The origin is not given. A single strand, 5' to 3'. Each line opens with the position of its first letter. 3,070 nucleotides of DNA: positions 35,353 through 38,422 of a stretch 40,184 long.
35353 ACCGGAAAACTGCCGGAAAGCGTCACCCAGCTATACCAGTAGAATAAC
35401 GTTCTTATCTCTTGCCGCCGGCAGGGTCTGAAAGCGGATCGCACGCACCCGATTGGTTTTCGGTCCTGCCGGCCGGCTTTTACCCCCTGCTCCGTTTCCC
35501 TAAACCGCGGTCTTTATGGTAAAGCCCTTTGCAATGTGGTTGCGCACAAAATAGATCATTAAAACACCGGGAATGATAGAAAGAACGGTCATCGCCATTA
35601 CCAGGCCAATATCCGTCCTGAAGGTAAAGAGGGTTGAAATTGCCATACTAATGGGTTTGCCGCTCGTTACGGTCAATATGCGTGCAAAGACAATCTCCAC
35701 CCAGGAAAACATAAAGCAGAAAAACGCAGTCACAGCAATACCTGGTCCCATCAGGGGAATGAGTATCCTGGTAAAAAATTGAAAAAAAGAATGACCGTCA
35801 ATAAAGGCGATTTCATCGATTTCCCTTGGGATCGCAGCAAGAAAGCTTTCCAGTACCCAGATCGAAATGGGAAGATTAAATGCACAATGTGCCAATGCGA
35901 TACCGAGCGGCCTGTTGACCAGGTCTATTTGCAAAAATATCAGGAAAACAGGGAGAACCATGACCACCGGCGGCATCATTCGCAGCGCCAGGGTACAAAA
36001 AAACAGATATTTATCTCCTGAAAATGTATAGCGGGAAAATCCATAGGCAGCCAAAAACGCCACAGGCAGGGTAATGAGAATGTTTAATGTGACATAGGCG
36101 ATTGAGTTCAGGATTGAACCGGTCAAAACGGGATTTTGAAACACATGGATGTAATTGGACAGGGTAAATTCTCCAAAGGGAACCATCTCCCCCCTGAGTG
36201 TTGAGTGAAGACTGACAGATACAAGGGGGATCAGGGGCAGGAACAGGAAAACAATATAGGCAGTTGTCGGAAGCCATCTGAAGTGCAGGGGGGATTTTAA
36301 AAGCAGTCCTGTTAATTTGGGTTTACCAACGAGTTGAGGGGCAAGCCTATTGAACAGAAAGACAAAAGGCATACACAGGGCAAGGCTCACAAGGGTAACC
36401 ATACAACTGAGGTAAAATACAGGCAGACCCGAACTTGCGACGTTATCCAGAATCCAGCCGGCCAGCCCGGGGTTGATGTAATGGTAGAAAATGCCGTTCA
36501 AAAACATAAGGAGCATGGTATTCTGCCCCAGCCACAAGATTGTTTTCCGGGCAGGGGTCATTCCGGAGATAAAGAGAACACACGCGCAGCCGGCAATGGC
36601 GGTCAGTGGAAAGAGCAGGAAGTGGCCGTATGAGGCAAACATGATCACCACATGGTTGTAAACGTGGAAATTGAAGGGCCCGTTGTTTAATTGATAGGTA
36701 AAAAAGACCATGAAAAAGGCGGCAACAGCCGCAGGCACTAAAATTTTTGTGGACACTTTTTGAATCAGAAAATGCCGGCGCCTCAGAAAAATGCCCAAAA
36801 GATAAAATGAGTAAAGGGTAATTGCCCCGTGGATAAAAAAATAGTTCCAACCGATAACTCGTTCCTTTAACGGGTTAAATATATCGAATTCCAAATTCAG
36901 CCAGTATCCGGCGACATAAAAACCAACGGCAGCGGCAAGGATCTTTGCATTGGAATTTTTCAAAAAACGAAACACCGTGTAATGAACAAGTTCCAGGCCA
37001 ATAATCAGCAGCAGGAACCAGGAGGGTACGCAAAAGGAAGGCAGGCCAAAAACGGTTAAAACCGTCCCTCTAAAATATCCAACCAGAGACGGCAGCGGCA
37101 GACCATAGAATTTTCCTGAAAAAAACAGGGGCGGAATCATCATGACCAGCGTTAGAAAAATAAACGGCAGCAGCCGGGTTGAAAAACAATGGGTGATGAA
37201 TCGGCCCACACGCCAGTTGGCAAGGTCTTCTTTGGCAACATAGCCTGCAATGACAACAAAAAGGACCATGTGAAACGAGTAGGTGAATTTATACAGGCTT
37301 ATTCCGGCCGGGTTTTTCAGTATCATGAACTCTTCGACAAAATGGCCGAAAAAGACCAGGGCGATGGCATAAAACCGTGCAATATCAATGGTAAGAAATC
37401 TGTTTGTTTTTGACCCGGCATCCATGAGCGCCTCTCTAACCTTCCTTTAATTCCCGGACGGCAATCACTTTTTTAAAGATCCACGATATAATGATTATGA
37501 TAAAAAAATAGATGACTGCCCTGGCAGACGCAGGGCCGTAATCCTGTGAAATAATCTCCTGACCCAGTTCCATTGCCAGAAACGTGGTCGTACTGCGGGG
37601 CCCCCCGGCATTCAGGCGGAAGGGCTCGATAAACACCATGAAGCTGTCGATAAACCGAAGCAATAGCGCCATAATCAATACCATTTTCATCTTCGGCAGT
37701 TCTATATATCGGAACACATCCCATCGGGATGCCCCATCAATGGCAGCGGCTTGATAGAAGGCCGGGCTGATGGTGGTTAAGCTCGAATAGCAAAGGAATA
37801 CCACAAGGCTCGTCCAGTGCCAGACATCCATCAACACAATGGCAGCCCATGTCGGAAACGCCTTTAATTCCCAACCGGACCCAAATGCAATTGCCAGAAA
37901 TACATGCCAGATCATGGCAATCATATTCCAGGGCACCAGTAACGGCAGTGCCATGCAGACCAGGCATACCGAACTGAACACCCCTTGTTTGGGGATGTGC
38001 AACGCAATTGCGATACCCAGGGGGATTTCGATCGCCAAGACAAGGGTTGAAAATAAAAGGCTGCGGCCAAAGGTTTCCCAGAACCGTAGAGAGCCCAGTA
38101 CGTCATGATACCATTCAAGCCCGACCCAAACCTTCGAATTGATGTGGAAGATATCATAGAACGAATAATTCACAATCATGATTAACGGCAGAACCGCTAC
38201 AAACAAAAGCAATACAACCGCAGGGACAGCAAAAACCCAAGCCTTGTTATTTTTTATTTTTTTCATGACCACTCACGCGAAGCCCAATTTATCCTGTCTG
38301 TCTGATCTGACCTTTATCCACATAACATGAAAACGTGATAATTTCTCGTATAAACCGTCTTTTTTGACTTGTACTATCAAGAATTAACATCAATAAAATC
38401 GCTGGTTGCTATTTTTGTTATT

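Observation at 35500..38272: Orphan ABC permease pair in which the second permease is fused to an acyltransferase-3 domain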

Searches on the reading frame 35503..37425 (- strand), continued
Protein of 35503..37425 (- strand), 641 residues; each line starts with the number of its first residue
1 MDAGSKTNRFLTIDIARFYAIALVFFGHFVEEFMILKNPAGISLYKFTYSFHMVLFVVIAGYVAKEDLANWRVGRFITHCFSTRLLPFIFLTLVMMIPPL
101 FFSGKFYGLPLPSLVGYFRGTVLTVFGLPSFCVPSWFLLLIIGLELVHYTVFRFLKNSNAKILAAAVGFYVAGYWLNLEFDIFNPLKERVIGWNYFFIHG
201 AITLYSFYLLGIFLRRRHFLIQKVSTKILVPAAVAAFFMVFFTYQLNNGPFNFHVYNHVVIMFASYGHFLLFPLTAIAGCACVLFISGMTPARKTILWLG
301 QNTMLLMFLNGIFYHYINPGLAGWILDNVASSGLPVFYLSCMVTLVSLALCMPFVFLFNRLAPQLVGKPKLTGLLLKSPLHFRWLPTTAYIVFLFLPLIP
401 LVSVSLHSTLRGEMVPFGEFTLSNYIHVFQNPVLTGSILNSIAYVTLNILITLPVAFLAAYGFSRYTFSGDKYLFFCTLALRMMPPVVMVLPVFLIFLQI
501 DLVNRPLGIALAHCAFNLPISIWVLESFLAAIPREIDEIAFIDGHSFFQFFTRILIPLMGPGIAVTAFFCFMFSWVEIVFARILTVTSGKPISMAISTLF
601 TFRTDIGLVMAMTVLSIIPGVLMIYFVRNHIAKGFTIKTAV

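Call 61: fold_search(model_id=the predicted structure, library=pdb)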
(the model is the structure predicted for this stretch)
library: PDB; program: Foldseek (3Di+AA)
matches with E <= 10: 145; with E <= 0.001: 32
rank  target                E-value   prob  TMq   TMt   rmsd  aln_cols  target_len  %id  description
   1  8hps_B                1.3e-08  1.00  0.33  0.75   5.3       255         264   27  LpqY-SugABC in state 5 (released 2023-09-06)
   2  8ja7_B                4.2e-08  1.00  0.32  0.70   6.0       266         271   27  Cryo-EM structure of Mycobacterium tuberculosis LpqY-SugABC in complex with trehalose (released 2023-09-27)
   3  7caf_B                1.2e-07  1.00  0.33  0.70   5.7       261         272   26  Mycobacterium smegmatis LpqY-SugABC complex in the pre-translocation state (released 2020-12-02)
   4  8hpm_B                1.8e-07  1.00  0.32  0.69   5.8       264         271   27  LpqY-SugABC in state 2 (released 2023-09-06)
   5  7cae_B                3.2e-07  1.00  0.33  0.73   5.6       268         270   25  Mycobacterium smegmatis LpqY-SugABC complex in the resting state (released 2020-12-02)
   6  7cad_B                3.3e-07  1.00  0.33  0.73   5.3       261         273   26  Mycobacterium smegmatis SugABC complex (released 2020-12-02)
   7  8hpn_B                7.5e-07  1.00  0.33  0.73   5.5       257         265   27  LpqY-SugABC in state 3 (released 2023-09-06)
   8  8hpr_B                1.5e-06  1.00  0.31  0.70   5.7       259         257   26  LpqY-SugABC in state 4 (released 2023-09-06)
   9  8y5f_C                6.4e-06  1.00  0.32  0.73   5.2       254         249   21  Cryo-EM structure of E.coli spermidine transporter PotABC (released 2024-10-09)
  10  8y5f_B                6.4e-06  1.00  0.31  0.68   6.2       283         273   17  Cryo-EM structure of E.coli spermidine transporter PotABC (released 2024-10-09)
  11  4tqv_B                6.4e-06  1.00  0.31  0.65   6.7       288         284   20  Crystal structure of a bacterial ABC transporter involved in the import of the acidic polysaccharide alginate (released 2015-07-22)
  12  4tqu_N                1.4e-05  1.00  0.30  0.62   6.8       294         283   19  Crystal structure of a bacterial ABC transporter involved in the import of the acidic polysaccharide alginate (released 2015-07-22)
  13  4xtc_N                1.7e-05  1.00  0.30  0.61   6.8       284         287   20  Crystal structure of bacterial alginate ABC transporter in complex with alginate pentasaccharide-bound periplasmic pro (released 2016-03-02)
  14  3puy_G                1.9e-05  1.00  0.34  0.69   5.2       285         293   18  Crystal Structure of an outward-facing MBP-Maltose transporter complex bound to AMP-PNP after crystal soaking of the p (released 2011-05-18)
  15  3rlf_G                2.0e-05  1.00  0.34  0.71   5.2       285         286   18  Crystal structure of the maltose-binding protein/maltose transporter complex in an outward-facing conformation bound t (released 2011-08-10)
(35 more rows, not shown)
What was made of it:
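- On Type I ABC importer TMD (BPD_transp_1, MalG/SugB-like): Foldseek TM-score 0.75 (on the target) to SugB (call 61).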

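Call 66: find_encoding_contigs(protein=window:35503-37425:-, flank=10000, max_places=3)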
Protein window:35503-37425:- (641 aa): 2 contigs read that carry it; 2 places shown.
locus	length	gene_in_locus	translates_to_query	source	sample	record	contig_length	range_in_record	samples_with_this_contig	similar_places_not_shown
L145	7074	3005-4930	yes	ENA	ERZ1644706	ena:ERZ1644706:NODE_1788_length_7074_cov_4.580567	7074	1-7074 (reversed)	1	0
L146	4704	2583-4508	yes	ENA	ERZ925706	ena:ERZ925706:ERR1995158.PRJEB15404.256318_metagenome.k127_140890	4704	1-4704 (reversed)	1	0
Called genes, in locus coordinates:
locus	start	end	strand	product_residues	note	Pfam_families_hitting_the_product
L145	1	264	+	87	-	?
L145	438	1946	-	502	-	PF01145:Band_7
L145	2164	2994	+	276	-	PF00528:BPD_transp_1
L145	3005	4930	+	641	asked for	PF01757:Acyl_transf_3, PF00528:BPD_transp_1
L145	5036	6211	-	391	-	PF00682:HMGL-like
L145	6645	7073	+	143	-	?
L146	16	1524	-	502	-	PF01145:Band_7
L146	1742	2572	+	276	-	PF00528:BPD_transp_1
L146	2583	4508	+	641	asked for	PF01757:Acyl_transf_3, PF00528:BPD_transp_1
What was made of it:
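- Checked: The identical protein is found in two other metagenome assemblies (call 66).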

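Call 95: search_protein_representatives(protein=window:35503-37425:-)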
Query: 641 residues. Proteins with E-value up to 0.001 (for the whole library): 21847; up to 1e-10: 8344; up to 1e-30: 201. The best 150 are listed.
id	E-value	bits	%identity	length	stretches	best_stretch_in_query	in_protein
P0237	1.3e-106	374.5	48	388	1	3-377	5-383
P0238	1.1e-99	351.5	47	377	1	1-377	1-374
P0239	2.6e-81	290.9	58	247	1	5-227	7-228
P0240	8.7e-80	285.8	44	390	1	3-375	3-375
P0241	1.1e-73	265.7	60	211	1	177-378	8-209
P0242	1.6e-72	261.8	42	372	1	4-378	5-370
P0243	4.8e-69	250.3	38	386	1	8-377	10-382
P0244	1.0e-68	249.3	38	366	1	13-377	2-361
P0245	5.1e-68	246.9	38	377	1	3-370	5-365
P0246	6.5e-68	246.6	38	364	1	7-368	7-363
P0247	1.1e-66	242.6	38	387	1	11-377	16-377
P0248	1.3e-65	239.0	39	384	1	9-378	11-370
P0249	1.8e-60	222.0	54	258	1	442-637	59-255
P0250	8.2e-59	216.5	62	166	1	210-371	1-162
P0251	1.7e-58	215.5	55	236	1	119-302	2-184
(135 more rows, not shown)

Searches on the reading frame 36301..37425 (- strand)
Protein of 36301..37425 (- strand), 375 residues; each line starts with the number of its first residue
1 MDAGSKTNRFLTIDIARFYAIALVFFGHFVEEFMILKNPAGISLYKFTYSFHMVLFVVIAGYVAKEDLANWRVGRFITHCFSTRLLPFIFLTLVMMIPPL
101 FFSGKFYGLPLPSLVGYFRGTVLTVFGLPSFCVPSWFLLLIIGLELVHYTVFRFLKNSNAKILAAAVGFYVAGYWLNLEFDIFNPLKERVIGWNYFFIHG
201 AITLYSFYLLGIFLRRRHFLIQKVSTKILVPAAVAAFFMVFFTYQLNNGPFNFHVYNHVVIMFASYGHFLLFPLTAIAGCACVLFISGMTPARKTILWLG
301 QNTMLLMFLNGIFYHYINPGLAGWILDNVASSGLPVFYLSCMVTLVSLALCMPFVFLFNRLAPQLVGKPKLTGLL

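Call 30: find_related_loci(query=A1, collection=genome_contigs, flank=10000)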
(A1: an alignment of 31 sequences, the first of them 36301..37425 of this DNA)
Query A1 (375 aa) in genome_contigs; peptide patterns used: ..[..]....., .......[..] (x = any residue, [..] = any of these).
88 stretches matched a pattern; 51 encode a relative of the query (tblastn E <= 1e-3); 50 distinct loci.
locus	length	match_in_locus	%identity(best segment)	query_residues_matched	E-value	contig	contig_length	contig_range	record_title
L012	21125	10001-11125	83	1-375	0e+0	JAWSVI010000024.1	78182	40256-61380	MAG: Desulfobacteraceae bacterium isolate PJM12_PCL_del1 B9PCLJ1_contig_115, whole genome shotgun sequence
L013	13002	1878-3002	77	1-375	0e+0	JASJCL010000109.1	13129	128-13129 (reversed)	MAG: Desulfosarcinaceae bacterium isolate MO_167.B19 MO_167.c_2774, whole genome shotgun sequence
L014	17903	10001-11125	70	1-375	6e-177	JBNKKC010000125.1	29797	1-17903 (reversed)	MAG: Desulfobacteraceae bacterium isolate H1H2.bin.5.orig k141_699419, whole genome shotgun sequence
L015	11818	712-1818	70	1-369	2e-174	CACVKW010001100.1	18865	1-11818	Olavius sp. associated proteobacterium Delta 1 isolate mag2:49deedb4-927c-43a8-ad40-04e63e16f3c8 genome assembly, contig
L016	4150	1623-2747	68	1-375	5e-180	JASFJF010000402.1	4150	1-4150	MAG: Desulfobacterales bacterium isolate D0608S20remetaG_sub_Bin_263 D0608S20remetaG_FD_scaffold_10748_c1, whole genome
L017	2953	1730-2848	68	1-373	0e+0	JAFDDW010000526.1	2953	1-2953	MAG: Deltaproteobacteria bacterium isolate Meg19_1012_Bin_272 Meg19_1012_Bin_272_scaffold_181036, whole genome shotgun s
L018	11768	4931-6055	68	1-375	8e-171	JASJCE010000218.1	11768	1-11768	MAG: Desulfobacterales bacterium isolate MO_140.B15 MO_140.c_2974, whole genome shotgun sequence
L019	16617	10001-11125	66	1-375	2e-165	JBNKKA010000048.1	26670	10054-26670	MAG: Desulfobacteraceae bacterium isolate H1H2.bin.7.permissive NODE_48_length_26670_cov_4.343023, whole genome shotgun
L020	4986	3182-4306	65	1-375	2e-167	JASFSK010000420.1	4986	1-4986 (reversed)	MAG: Desulfobacterales bacterium isolate D1103S02metaG_Bin_146 D1103S02metaG_FD_scaffold_7453_c1, whole genome shotgun s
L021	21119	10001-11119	65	1-373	2e-163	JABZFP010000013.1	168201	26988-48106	MAG: Desulfobacteraceae bacterium isolate 75 scaffold_123, whole genome shotgun sequence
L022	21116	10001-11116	67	1-372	3e-163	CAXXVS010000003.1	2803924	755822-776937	MAG: Desulfobacterales bacterium isolate 5e2e11cb-0a29-41e5-9cec-673f41953d49 genome assembly, contig: contig_3, whole g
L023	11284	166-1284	64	1-373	8e-161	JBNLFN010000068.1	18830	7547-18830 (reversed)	MAG: Desulfobacteraceae bacterium isolate C1.bin.41.orig k141_418683, whole genome shotgun sequence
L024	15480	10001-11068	64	1-359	8e-156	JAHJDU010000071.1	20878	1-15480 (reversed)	MAG: Proteobacteria bacterium isolate Modern_marine.mb.74 Modern_marine.mb.74_k141_317703, whole genome shotgun sequence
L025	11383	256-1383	60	1-374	3e-153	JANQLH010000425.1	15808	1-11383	MAG: SAR324 cluster bacterium isolate PL25a_bin.53 k99_5345245, whole genome shotgun sequence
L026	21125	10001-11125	62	1-375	3e-150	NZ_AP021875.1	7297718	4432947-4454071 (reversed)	Desulfosarcina widdelii strain PP31 chromosome, complete genome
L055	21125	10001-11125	77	1-375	0e+0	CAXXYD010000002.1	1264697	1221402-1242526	MAG: Desulfosarcinaceae bacterium isolate d8a7a971-57cf-42a0-aaa7-90f8cedb306c genome assembly, contig: contig_2, whole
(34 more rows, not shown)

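Call 41: search_protein_families(library=pfam, proteins=[L026:5419-6990:+, L026:12902-13699:+, L015:10123-11322:+, L055:6989-7708:+, L055:8087-8983:+, L055:6071-6952:+, L055:5217-6071:+], max_evalue=0.001)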
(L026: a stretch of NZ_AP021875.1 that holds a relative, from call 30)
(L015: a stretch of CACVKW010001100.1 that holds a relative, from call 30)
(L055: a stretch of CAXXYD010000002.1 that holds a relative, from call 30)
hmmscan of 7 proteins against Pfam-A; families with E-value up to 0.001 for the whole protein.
L026:5419-6990:+ (524 aa): 5 families
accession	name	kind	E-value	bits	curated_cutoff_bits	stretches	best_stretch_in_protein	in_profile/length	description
PF01266.30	DAO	-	3.1e-45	155.7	27.9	1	10-353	2-351/353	FAD dependent oxidoreductase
PF00890.30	FAD_binding_2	-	1.2e-06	28.4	20.4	0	10-52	2-47/414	FAD binding domain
PF01494.25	FAD_binding_3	-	1.3e-06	28.3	22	1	8-40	2-34/349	FAD binding domain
PF07992.20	Pyr_redox_2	-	3.7e-05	23.7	26.1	1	9-215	2-114/291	Pyridine nucleotide-disulphide oxidoreductase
PF12831.13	FAD_oxidored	-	5.6e-05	23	27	0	164-224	102-158/416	FAD dependent oxidoreductase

L026:12902-13699:+ (266 aa): 3 families
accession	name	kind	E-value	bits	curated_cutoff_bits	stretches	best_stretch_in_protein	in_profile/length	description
PF00106.31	adh_short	-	2.5e-43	148.3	26.6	1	7-195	1-188/195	short chain dehydrogenase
PF13561.12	adh_short_C2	-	5.2e-27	95.4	27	1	13-198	1-185/236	Enoyl-(Acyl carrier protein) reductase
PF08659.16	KR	-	8.4e-12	45.8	22.6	1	9-161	3-154/180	KR domain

L015:10123-11322:+ (400 aa): 6 families
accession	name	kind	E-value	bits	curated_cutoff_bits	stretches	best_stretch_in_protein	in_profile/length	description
PF00005.33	ABC_tran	-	8.1e-32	111.1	25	1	55-196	2-136/137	ABC transporter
PF17912.7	OB_MalK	-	1.3e-10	42.4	27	1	270-323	1-53/53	MalK OB fold domain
PF02463.25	SMC_N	-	8.6e-06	25.8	40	1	63-234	23-206/220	RecF/RecN/SMC N terminal domain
PF03215.21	Rad17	-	1.6e-05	25.4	23.8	1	56-133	37-114/186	Rad17 P-loop domain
PF13304.12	AAA_21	-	2.6e-05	24.9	27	0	66-87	1-22/304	AAA domain, putative AbiEii toxin, Type IV TA system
PF13401.12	AAA_22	-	0.00038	21.2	27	1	63-88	4-29/130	AAA domain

L055:6989-7708:+ (240 aa): 3 families
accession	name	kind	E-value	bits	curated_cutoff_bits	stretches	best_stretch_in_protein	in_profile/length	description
PF00005.33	ABC_tran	-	6.3e-26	92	25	1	26-184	3-137/137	ABC transporter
PF13304.12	AAA_21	-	4e-08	34.1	27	1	135-212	220-298/304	AAA domain, putative AbiEii toxin, Type IV TA system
PF02463.25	SMC_N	-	7e-06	26.1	40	0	143-225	121-210/220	RecF/RecN/SMC N terminal domain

L055:8087-8983:+ (299 aa): 1 family
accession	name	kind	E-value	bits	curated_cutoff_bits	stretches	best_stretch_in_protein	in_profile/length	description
PF01925.25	TauE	-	2.9e-41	142.1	32.6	1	16-292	2-236/237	Sulfite exporter TauE/SafE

L055:6071-6952:+ (294 aa): 1 family
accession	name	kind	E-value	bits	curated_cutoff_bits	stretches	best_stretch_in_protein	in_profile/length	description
PF00528.27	BPD_transp_1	-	8.4e-13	48.9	26.4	1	86-275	4-167/184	Binding-protein-dependent transport system inner membrane component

L055:5217-6071:+ (285 aa): 1 family
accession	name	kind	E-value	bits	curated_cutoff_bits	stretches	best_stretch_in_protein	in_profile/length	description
PF00528.27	BPD_transp_1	-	4e-15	56.5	26.4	1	92-279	10-180/184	Binding-protein-dependent transport system inner membrane component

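Call 49: search_solved_structures(query=A1, max_evalue=1, show_alignments=2)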
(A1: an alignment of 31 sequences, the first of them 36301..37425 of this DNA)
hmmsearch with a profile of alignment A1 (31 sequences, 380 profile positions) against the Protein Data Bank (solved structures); distinct sequences matched with E-value up to 1: 0.
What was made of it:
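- Tried and rejected: A PDB sequence search with the AT3 profile found nothing (call 49).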

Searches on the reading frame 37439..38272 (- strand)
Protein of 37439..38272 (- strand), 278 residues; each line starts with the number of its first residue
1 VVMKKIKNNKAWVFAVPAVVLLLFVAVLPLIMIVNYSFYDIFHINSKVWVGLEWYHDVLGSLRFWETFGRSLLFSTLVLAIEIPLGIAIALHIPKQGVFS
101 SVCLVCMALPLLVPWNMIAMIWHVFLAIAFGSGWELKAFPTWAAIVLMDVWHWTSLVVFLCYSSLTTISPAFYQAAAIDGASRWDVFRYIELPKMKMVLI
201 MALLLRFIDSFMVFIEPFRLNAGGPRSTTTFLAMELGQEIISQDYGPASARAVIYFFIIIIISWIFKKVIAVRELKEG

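Call 3: search_protein_families(library=pfam, proteins=[window:37439-38272:-], max_evalue=0.01)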
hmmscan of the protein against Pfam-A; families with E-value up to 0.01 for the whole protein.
window:37439-38272:- (278 aa): 1 family
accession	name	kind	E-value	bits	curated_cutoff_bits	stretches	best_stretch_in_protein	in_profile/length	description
PF00528.27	BPD_transp_1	-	2.6e-15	57.1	26.4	1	83-267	2-176/184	Binding-protein-dependent transport system inner membrane component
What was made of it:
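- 37436..38272 (-): GlpP′-like ABC permease, the partner TMD. It is 278 aa from GTG 38272, but more likely 276 aa from ATG 38266. BPD_transp_1 at aa 83-267, E 2.6e-15 (call 3).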

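Call 4: search_protein_families(library=ncbifam, proteins=[window:37439-38272:-], max_evalue=0.01)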
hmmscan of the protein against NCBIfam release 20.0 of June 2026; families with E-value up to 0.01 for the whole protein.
window:37439-38272:- (278 aa): 14 families
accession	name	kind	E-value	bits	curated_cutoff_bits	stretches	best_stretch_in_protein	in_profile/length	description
NF040931.1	ABC_arch_GlcT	equivalog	1.6e-16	60.8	360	1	15-262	2-263/278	glucose ABC transporter permease GlcT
TIGR03262.1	PhnU2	equivalog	1.4e-11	43.8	593.25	1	15-271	7-257/546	putative 2-aminoethylphosphonate ABC transporter permease subunit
NF007852.0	PRK10561.1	equivalog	1.9e-07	31.2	335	1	12-265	15-283/295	sn-glycerol-3-phosphate ABC transporter permease UgpA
TIGR02141.1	modB_ABC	equivalog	5.8e-07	29.4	182.6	1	71-252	3-188/208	molybdate ABC transporter permease subunit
NF011624.0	PRK15050.1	equivalog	7.7e-07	28.5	247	1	4-266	17-282/297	2-aminoethylphosphonate ABC transporter permease subunit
TIGR01581.1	Mo_ABC_porter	hypoth_equivalog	4.6e-06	26.3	210.3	1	76-260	35-220/225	ABC transporter permease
NF006954.0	PRK09433.1-5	equivalog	5.3e-06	25.4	821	1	144-234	133-222/530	thiamine/thiamine pyrophosphate ABC transporter permease ThiP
NF008231.0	PRK10998.1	equivalog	2.6e-05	23.9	261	1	154-212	170-228/296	maltose ABC transporter permease MalG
NF008232.0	PRK10999.1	equivalog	6.1e-05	21.9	392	1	125-263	356-508/520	maltose ABC transporter permease MalF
NF043074.1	MMSYN1_0196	equivalog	0.00014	21.2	350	1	5-211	4-207/277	spermidine/putrescine ABC transporter permease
NF006951.0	PRK09433.1-2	equivalog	0.00076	18.2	788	1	18-255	19-248/535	thiamine/thiamine pyrophosphate ABC transporter permease ThiP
NF007889.0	PRK10592.1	equivalog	0.0029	17.2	476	1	21-264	18-258/281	putrescine ABC transporter permease PotI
TIGR02140.1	permease_CysW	equivalog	0.0049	16.4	329.1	1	18-273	9-258/261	sulfate ABC transporter permease subunit CysW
NF008208.0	PRK10971.1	equivalog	0.008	15.7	415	0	98-255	95-252/277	sulfate/thiosulfate ABC transporter permease CysT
